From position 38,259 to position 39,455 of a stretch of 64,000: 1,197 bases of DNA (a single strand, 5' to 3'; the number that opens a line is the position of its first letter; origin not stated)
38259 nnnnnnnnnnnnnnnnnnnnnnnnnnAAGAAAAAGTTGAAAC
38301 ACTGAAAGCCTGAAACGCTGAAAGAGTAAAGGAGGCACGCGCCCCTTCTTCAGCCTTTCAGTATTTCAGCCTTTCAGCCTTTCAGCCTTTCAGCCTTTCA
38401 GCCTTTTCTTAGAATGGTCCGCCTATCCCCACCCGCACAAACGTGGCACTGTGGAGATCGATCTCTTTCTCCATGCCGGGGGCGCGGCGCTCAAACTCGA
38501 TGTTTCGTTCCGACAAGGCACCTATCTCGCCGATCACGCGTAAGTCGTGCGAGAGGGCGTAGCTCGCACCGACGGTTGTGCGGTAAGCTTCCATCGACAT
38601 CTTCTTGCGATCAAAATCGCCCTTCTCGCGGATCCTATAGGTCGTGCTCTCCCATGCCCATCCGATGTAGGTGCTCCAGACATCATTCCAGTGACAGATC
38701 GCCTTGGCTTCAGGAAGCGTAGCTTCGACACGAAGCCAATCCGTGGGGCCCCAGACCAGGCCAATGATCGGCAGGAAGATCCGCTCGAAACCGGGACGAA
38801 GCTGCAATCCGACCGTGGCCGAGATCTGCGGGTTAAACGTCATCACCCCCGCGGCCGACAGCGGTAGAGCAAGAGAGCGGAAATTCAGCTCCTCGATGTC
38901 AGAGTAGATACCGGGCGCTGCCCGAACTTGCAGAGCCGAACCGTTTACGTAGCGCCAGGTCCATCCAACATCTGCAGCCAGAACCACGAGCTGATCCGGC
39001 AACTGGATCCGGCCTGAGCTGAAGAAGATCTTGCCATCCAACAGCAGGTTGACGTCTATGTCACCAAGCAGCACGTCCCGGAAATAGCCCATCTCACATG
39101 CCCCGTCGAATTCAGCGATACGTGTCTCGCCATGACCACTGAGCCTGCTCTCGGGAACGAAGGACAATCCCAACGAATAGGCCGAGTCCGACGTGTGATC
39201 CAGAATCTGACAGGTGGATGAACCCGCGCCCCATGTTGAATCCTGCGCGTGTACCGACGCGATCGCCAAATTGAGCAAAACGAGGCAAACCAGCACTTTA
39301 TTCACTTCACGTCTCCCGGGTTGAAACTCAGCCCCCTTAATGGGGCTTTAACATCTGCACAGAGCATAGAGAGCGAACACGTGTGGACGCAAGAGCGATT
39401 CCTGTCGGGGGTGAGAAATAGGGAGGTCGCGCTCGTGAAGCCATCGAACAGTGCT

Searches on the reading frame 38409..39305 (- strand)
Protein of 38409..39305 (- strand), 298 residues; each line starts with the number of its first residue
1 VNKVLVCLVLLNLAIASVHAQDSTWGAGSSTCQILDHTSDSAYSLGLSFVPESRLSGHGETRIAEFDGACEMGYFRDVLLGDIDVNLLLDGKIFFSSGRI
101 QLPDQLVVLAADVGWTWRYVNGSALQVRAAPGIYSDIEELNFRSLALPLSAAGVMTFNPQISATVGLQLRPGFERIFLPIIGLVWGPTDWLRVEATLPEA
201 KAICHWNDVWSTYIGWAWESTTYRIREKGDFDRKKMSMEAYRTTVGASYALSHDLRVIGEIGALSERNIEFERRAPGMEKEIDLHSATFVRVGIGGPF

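Call 62: search_protein_families(library=pfam, proteins=[window:38409-39305:-], max_evalue=0.00001)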
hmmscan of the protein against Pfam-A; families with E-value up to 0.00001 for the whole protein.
window:38409-39305:- (298 aa): 1 family
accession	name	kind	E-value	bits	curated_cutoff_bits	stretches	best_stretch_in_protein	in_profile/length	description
PF19783.5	DUF6268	-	7.7e-07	28.8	22.8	1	128-274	104-252/279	Domain of unknown function (DUF6268)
